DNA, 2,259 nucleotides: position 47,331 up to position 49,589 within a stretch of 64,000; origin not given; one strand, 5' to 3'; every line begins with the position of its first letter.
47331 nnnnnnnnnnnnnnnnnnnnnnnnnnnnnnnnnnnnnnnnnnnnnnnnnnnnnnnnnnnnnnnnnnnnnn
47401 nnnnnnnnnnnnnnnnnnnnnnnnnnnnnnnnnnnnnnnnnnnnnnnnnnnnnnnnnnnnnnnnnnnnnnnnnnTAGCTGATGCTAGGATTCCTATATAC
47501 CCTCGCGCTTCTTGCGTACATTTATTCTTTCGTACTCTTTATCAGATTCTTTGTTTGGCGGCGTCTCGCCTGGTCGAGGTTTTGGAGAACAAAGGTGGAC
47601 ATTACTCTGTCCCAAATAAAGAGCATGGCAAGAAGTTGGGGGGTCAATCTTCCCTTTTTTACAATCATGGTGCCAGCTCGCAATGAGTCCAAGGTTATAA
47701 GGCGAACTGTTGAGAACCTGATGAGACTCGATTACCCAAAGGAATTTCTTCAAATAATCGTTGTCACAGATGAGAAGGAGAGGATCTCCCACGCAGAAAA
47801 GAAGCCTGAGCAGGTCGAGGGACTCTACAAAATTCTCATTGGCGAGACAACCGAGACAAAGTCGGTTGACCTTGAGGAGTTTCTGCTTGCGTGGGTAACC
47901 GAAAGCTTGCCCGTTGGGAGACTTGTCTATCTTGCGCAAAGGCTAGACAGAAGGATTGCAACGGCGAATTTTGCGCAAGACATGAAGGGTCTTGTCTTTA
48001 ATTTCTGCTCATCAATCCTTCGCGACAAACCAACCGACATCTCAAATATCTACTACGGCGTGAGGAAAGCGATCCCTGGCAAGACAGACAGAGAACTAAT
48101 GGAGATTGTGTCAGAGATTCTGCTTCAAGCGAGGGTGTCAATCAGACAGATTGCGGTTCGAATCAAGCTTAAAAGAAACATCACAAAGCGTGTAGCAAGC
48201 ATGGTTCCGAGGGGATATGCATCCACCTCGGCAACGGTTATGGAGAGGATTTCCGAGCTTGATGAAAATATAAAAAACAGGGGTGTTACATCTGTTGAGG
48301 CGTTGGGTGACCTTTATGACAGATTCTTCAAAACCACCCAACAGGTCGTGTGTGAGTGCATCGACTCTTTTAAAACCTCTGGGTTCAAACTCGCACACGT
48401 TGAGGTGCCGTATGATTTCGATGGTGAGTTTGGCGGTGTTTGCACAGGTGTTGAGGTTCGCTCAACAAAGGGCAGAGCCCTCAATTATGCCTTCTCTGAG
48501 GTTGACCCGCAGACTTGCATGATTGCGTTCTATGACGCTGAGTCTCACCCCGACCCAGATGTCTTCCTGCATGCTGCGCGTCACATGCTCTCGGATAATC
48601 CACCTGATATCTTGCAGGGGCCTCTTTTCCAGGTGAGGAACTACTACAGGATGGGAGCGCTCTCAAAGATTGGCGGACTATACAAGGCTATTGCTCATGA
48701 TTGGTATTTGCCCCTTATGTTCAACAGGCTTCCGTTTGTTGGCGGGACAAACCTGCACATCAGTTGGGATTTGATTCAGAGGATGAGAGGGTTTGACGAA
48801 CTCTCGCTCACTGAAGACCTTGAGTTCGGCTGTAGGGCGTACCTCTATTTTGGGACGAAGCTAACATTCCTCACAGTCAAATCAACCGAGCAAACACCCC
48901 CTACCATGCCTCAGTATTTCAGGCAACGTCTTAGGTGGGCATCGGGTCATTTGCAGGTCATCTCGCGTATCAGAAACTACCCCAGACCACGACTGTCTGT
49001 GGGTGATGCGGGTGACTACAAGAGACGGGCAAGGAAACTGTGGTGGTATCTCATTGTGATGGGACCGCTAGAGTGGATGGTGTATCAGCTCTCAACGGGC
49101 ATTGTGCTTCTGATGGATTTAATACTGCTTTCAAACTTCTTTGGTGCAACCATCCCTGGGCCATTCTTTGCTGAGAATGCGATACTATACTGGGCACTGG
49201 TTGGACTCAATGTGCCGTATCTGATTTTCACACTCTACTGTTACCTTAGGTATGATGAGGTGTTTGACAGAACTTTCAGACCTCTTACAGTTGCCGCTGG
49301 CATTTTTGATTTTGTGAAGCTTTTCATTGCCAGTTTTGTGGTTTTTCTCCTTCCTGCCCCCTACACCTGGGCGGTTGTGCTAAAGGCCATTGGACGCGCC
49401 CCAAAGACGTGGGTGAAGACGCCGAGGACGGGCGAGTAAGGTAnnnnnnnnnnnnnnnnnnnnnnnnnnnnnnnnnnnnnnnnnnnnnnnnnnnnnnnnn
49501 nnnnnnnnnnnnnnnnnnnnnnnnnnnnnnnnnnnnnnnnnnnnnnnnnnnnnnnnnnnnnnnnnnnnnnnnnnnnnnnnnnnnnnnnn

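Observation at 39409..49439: ECF sigma / giant-ectodomain anti-sigma / secreted Ig-like proteins / processive GT2: a putative cell-surface signalling and remodelling operon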

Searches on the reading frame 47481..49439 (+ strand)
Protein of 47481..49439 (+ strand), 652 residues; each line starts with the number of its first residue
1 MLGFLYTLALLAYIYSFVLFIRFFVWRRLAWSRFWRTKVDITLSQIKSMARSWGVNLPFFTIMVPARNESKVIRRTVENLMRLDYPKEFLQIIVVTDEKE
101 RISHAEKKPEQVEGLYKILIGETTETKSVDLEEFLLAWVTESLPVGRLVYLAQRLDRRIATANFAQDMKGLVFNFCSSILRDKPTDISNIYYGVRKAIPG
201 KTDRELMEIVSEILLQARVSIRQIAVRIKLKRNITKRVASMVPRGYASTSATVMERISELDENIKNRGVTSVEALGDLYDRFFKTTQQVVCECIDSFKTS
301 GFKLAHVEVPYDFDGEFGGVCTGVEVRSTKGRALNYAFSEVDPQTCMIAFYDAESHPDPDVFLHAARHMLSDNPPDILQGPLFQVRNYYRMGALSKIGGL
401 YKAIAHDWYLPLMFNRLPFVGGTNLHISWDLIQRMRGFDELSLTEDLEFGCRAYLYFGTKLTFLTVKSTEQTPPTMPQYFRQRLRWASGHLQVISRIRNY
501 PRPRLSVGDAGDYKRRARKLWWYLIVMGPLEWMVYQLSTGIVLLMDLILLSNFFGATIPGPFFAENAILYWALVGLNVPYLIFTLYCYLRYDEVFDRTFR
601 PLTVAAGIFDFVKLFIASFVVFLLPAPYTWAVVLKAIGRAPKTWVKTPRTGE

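Call 5: search_protein_families(library=pfam, proteins=[window:47481-49439:+], max_evalue=0.01)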
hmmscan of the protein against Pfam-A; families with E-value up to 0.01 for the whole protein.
window:47481-49439:+ (652 aa): 3 families
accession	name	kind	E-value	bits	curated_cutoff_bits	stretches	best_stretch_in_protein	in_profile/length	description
PF13632.12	Glyco_trans_2_3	-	4.6e-20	72.7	27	1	348-575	2-190/198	Glycosyl transferase family group 2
PF13641.12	Glyco_tranf_2_3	-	1e-13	52.3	27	2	329-488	73-229/230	Glycosyltransferase like family 2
PF00535.33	Glycos_transf_2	-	1.9e-06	28.3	23.3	1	61-99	1-37/168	Glycosyl transferase family 2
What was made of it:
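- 47481..49439 (+): Membrane-embedded synthase-type GT2, 652 aa. Pfam Glyco_trans_2_3 72.7 bits (call 5).
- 47772..48368 (+): About 200-aa all-helical insertion inside the GT-A domain (aa 98-296). The Pfam GT2 hits are split (aa 61-99 and 329-575; call 5).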

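Call 6: search_protein_families(library=ncbifam, proteins=[window:47481-49439:+], max_evalue=0.01)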
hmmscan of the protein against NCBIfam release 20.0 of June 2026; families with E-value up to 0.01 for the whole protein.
window:47481-49439:+ (652 aa): 8 families
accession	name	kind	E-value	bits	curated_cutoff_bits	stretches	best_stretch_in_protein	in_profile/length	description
TIGR03469.1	HpnB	hypoth_equivalog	6.2e-10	38.6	379.25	1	25-100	13-85/386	hopene-associated glycosyltransferase HpnB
NF041865.1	EpsU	equivalog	8.6e-08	31.6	700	1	46-99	27-80/394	exopolysaccharide biosynthesis GT2 family glycosyltransferase EpsU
TIGR03937.1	PgaC_IcaA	equivalog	2.7e-07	29.9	422.3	1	52-98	39-83/407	poly-beta-1,6-N-acetyl-D-glucosamine synthase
TIGR03965.1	mycofact_glyco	equivalog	1.1e-05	24.5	280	1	58-100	74-116/467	mycofactocin biosynthesis glycosyltransferase MftF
TIGR03030.1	CelA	equivalog_domain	4.3e-05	21.7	699.1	0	56-105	129-181/714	UDP-forming cellulose synthase catalytic subunit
NF053846.1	glyco_with_XrtP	equivalog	7.5e-05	21.6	520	0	440-498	248-306/440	XrtP-associated glycosyltransferase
NF012033.0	PRK15489.1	equivalog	0.0026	16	537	1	19-87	36-101/703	glycosyl transferase family protein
TIGR03111.1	glyc2_xrt_Gpos1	hypoth_equivalog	0.006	15.4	363.95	0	45-100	36-91/439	TIGR03111 family XrtG-associated glycosyltransferase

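Call 10: find_encoding_contigs(protein=window:47481-49439:+, flank=10000, max_places=6)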
Protein window:47481-49439:+ (652 aa): 21 contigs read that carry it; 4 places shown.
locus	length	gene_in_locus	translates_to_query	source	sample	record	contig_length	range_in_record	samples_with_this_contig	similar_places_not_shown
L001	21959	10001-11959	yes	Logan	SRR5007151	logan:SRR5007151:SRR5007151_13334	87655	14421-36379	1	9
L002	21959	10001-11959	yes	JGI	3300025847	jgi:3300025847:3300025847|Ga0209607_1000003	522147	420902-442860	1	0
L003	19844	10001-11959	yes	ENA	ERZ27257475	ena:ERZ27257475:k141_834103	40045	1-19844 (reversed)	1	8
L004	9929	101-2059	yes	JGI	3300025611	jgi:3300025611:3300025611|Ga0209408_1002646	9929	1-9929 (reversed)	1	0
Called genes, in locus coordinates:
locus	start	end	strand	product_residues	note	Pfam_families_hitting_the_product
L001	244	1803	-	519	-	PF13570:Beta-prop_ACSF4 (faint), PF13360:PQQ_2 (faint)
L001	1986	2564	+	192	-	PF04542:Sigma70_r2, PF08281:Sigma70_r4_2, PF04545:Sigma70_r4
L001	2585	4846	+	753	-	-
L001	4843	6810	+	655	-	PF09136:Glucodextran_B (faint), PF07833:Cu_amine_oxidN1 (faint)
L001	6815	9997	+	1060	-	PF09136:Glucodextran_B (faint), PF19077:Big_13 (faint), PF17936:Big_6 (faint), PF07833:Cu_amine_oxidN1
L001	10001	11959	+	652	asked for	PF00535:Glycos_transf_2 (faint), PF13641:Glyco_tranf_2_3 (weak), PF13632:Glyco_trans_2_3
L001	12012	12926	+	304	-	PF04471:Mrr_cat, PF22722:NA-iREase1 (weak)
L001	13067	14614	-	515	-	PF01436:NHL (faint), PF07833:Cu_amine_oxidN1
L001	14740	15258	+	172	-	-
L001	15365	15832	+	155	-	-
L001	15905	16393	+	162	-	-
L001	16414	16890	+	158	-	-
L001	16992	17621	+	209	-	PF13192:Thioredoxin_3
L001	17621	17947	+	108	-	PF00085:Thioredoxin, PF14595:Thioredoxin_9 (weak), PF13098:Thioredoxin_2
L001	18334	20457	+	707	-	-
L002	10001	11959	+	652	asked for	PF00535:Glycos_transf_2 (faint), PF13641:Glyco_tranf_2_3 (weak), PF13632:Glyco_trans_2_3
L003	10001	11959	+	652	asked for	PF00535:Glycos_transf_2 (faint), PF13641:Glyco_tranf_2_3 (weak), PF13632:Glyco_trans_2_3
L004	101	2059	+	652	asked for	PF00535:Glycos_transf_2 (faint), PF13641:Glyco_tranf_2_3 (weak), PF13632:Glyco_trans_2_3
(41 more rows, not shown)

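Call 11: find_homologous_proteins(query=window:47481-49439:+)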
Query window:47481-49439:+ (652 aa): 480 proteins with E <= 0.001 among 8000 candidates; the best 120 are listed.
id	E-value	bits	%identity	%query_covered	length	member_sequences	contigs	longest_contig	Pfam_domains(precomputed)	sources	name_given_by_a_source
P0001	0.0e+0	1497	100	100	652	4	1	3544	PF13632.13,PF13641.13,PF00535.33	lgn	-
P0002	5.1e-274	929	62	100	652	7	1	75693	PF13632.13,PF13641.13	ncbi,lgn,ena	-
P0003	2.3e-272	923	61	100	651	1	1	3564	PF13632.13,PF13641.13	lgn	-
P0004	5.4e-268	909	61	100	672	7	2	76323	PF13632.13,PF13641.13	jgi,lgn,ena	jgi:cellulose synthase/poly-beta-1,6-N-acetylglucosamine synthase-like glycosyltransferase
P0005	3.6e-265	900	61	100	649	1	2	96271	PF13632.13,PF13641.13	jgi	jgi:cellulose synthase/poly-beta-1,6-N-acetylglucosamine synthase-like glycosyltransferase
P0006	1.1e-264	898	60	100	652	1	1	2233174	PF13632.13,PF13641.13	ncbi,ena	-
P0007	9.4e-263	892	60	100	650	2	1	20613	PF13632.13,PF13641.13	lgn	-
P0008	1.8e-262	891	60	100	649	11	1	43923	PF13632.13,PF13641.13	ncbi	-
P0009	2.6e-260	884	60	100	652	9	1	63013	PF13632.13,PF13641.13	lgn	-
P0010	8.2e-260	882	60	100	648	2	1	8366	PF13632.13,PF13641.13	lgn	-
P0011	2.8e-258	877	58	100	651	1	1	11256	PF13632.13,PF13641.13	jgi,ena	-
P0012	1.3e-256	871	60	98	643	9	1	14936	PF13632.13,PF13641.13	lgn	-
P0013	1.8e-256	871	60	97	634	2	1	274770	PF13632.13,PF13641.13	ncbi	-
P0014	1.2e-242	825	55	98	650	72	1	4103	PF13632.13,PF13641.13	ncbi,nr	ncbi:MAG TPA: glycosyltransferase family 2 protein, partial [Caldisericia bacterium]|nr:glycosyltran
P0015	1.8e-126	441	38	100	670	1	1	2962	PF13632.13,PF13641.13,PF00535.33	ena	-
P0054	4.3e-116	407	37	99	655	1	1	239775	PF13632.13,PF13641.13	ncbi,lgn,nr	ncbi:MAG: hypothetical protein HPY55_14510 [Firmicutes bacterium]|nr:hypothetical protein [Bacillota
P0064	8.4e-115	403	36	100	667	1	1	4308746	PF13632.13,PF13641.13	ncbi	-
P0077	6.0e-114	400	37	100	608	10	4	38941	PF13632.13,PF13641.13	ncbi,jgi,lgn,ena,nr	ncbi:MAG TPA: glycosyltransferase family 2 protein [Caldisericia bacterium]|nr:glycosyltransferase f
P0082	1.2e-113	399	35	100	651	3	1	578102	PF13632.13,PF13641.13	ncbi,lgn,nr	ncbi:MAG: glycosyltransferase [Bacillota bacterium]|nr:glycosyltransferase [Bacillota bacterium]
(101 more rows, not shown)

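Call 12: find_encoding_contigs(protein=P0006, flank=10000, max_places=2)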
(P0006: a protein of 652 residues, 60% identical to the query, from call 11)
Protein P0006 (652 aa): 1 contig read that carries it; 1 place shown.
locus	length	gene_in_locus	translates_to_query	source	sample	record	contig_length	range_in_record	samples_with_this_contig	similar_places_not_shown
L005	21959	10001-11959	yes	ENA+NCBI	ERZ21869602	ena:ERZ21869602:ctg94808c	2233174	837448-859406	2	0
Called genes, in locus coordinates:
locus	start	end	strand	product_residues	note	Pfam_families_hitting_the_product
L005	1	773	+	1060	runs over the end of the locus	PF19077:Big_13 (faint), PF09136:Glucodextran_B (faint), PF07833:Cu_amine_oxidN1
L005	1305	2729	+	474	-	PF15892:BNR_4 (faint)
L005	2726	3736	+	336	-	-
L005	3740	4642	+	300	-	-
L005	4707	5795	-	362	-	-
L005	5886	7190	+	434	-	-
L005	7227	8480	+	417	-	-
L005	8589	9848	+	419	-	-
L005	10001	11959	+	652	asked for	PF13641:Glyco_tranf_2_3 (weak), PF13632:Glyco_trans_2_3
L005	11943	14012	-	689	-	PF07693:KAP_NTPase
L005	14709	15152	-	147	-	PF00383:dCMP_cyt_deam_1, PF14437:MafB19-deam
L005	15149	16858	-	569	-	PF22544:HYDIN_VesB_CFA65-like_Ig (faint), PF19190:BACON_2 (faint), PF09136:Glucodextran_B (faint), PF07833:Cu_amine_oxidN1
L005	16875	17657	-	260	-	PF01177:Asp_Glu_race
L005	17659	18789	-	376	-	PF03706:LPG_synthase_TM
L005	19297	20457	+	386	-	-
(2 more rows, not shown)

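Call 13: find_encoding_contigs(protein=P0064, flank=10000, max_places=2)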
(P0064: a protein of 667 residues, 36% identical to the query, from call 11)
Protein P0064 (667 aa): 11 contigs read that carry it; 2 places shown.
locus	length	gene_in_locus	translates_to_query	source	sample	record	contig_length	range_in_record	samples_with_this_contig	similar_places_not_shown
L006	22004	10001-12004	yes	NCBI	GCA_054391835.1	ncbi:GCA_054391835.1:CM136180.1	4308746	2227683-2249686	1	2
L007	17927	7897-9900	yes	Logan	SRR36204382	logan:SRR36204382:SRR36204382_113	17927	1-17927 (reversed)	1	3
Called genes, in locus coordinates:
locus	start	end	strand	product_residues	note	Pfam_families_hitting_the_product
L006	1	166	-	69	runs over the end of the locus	-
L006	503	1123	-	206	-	-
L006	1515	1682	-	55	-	-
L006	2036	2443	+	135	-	-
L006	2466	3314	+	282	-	PF02424:ApbE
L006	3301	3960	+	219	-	PF01794:Ferric_reduct (weak)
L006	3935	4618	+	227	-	PF00072:Response_reg, PF00486:Trans_reg_C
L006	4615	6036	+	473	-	PF00512:HisKA, PF13581:HATPase_c_2, PF02518:HATPase_c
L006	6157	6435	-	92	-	PF00171:Aldedh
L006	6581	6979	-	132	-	-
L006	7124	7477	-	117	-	PF00903:Glyoxalase (weak), PF18029:Glyoxalase_6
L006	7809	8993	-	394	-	PF07454:SpoIIP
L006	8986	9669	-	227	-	PF07758:DUF1614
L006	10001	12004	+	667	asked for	PF13641:Glyco_tranf_2_3 (faint), PF13632:Glyco_trans_2_3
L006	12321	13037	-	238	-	PF00455:DeoRC (weak), PF06026:Rib_5-P_isom_A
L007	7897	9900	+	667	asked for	PF13641:Glyco_tranf_2_3 (faint), PF13632:Glyco_trans_2_3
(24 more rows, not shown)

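Call 19: search_solved_structures(query=window:47481-49439:+, max_evalue=0.01, show_alignments=1)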
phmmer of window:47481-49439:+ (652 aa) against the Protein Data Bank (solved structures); distinct sequences matched with E-value up to 0.01: 0.

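Call 23: search_solved_structures(query=A1, max_evalue=0.01)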
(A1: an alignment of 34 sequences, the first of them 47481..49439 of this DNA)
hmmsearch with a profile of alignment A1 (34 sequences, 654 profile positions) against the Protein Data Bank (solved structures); distinct sequences matched with E-value up to 0.01: 9.
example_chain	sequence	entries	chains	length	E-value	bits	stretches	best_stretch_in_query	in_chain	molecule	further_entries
6yv7_B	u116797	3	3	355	5.4e-05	25.4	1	59-98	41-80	Glycosyl transferase, family 2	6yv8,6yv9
6yv7_A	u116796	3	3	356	5.4e-05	25.4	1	59-98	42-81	Glycosyl transferase, family 2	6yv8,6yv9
5ej1_A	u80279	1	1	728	7.5e-05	24.9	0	437-511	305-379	Putative cellulose synthase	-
4hg6_A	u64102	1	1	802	9.6e-05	24.5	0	437-511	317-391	Cellulose Synthase Subunit A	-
4p00_A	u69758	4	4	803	9.7e-05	24.5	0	437-511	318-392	Cellulose Synthase A subunit | Cellulose Synthase subunit A | Putative cellulose synthase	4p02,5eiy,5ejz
6p61_A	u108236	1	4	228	0.00013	24.1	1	54-102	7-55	Glycosyltransferase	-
7lby_A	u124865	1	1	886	0.00046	22.3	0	60-132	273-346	Cellulose synthase catalytic subunit [UDP-forming]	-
9b8v_E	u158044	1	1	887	0.00046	22.3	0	60-132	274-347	Cellulose synthase catalytic subunit [UDP-forming]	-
9fmv_A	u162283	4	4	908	0.0005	22.2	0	60-132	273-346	Cellulose synthase catalytic subunit [UDP-forming]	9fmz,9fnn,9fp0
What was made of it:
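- Tried and rejected: A profile search for GT2 gave only weak BcsA and PcManGT hits (call 23).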

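Call 33: predict_structure(alignment_id=A1)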
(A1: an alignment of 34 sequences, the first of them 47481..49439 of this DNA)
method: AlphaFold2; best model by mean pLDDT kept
length: 652 residues; sequences in the alignment: 34
mean_pLDDT: 87.7   pTM: 0.87
mean pLDDT of the five models: 87.7, 86.8, 86.0, 85.0, 84.2
residues with pLDDT >= 90: 359; 70-90: 255; 50-70: 35; < 50: 3
segments of 3 or more residues with pLDDT < 50: none
pLDDT, mean of each block of 10 residues (from residue 1): 74 82 90 89 96 96 94 93 95 96 95 95 86 95 93 92 92 91 80 88 90 92 88 72 57 87 88 96 95 92 94 96 93 95 97 92 96 93 90 87 89 81 88 94 90 93 92 86 88 91 91 94 90 81 75 66 68 76 89 85 81 78 82 91 63 53
secondary structure, 60 per line:
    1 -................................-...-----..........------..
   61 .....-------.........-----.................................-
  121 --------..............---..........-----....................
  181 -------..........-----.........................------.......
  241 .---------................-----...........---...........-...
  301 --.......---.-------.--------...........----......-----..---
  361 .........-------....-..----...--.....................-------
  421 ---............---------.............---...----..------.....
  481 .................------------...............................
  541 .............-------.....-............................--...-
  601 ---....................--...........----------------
elements in order: H2-33 H43-52 E59-65 H73-81 E90-97 H98-119 H129-142 H146-155 H161-180 H188-197 H203-227 H234-241 H251-266 H272-282 H286-296 E303-309 H330-340 E345-350 H361-369 E377-380 H393-413 E424-428 H429-435 H445-457 E461-463 H476-497 H510-553 H561-565 H567-594 H604-623 H626-636
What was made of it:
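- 47481..49439 (+): AF2 pLDDT 87.7 (call 33).
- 47772..48368 (+): There are ten helices in the AF2 model (call 33).
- On Processive membrane GT2 synthases (BcsA/HAS/CHS/NodC type): The confident model has 1 + about 4 TM helices (call 33).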

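Call 37: find_related_loci(query=A3, collection=genome_contigs, flank=10000)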
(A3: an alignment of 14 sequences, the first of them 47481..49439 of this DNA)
Query A3 (652 aa) in genome_contigs; peptide patterns used: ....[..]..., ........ (x = any residue, [..] = any of these).
121 stretches matched a pattern; 81 encode a relative of the query (tblastn E <= 1e-3); the best 80 are kept; 80 distinct loci.
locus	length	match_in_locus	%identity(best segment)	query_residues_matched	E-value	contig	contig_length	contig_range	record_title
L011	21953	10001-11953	61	1-652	0e+0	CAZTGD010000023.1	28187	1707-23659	MAG TPA_asm: uncultured Caldisericales bacterium isolate binchicken_co8_390 genome assembly, contig: NODE_2285_length_28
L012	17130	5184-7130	60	1-652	0e+0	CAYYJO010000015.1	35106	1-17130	MAG TPA_asm: uncultured Caldisericales bacterium isolate binchicken_co269_144 genome assembly, contig: NODE_1030_length_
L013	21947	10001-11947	60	1-652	0e+0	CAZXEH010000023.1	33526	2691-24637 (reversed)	MAG TPA_asm: uncultured Caldisericales bacterium isolate binchicken_co20_338 genome assembly, contig: NODE_2822_length_3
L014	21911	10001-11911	57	17-652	0e+0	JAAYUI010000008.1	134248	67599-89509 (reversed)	MAG: Caldisericales bacterium isolate AS27yjCOA_144 29132_AS27, whole genome shotgun sequence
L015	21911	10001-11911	55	17-652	0e+0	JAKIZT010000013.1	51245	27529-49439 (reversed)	MAG: Caldisericales bacterium isolate UR.bin110 NODE_13_length_51245_cov_12.564962, whole genome shotgun sequence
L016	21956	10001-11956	60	1-652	0e+0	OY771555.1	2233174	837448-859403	MAG: Caldisericia bacterium isolate 048577e4-24bb-4769-bfae-6f43d69425f4 genome assembly, chromosome: 1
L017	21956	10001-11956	62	1-652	0e+0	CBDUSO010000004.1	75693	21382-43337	MAG TPA_asm: uncultured bacterium isolate SRR22302365_binner12_Refined_153 genome assembly, contig: ERZ25074835.87, whol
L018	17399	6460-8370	55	17-652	0e+0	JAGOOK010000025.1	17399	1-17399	MAG: Caldisericia bacterium isolate Go_SlDig_bin_249 Go_SlDig_9365_length_17399_cov_23.112726, whole genome shotgun sequ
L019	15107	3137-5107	38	5-652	5e-122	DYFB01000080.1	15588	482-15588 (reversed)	MAG TPA_asm: Symbiobacterium sp. isolate Tomsk_70_12_70_12 Tomsk_k141_69438, whole genome shotgun sequence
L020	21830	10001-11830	37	5-652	1e-120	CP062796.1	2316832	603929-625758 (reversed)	MAG: Candidatus Fermentithermobacillus carboniphilus isolate Bu02 chromosome, complete genome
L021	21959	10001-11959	38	5-652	2e-118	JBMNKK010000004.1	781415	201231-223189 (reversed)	MAG: Bacillota bacterium isolate SBF912LR0HQ0201 contig_9361, whole genome shotgun sequence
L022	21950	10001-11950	36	1-652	1e-117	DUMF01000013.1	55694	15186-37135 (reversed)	MAG TPA_asm: Bacillota bacterium isolate AS04akNAM_41 23394_AS04, whole genome shotgun sequence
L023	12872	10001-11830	36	5-652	9e-117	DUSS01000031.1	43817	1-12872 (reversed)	MAG TPA_asm: Candidatus Fermentithermobacillaceae bacterium isolate AS04akNAM_61 13759_AS04, whole genome shotgun sequen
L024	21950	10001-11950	36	4-652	2e-115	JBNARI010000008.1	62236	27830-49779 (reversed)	MAG: Bacillota bacterium isolate Kamch4316-2DMB-11 bin14_IDBA_re-assembly_contigs.fa-8, whole genome shotgun sequence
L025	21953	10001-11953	35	5-652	1e-115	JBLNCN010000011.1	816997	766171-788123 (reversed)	MAG: Bacillota bacterium isolate MAG124 PRJNA950955_bin31_renamed_10, whole genome shotgun sequence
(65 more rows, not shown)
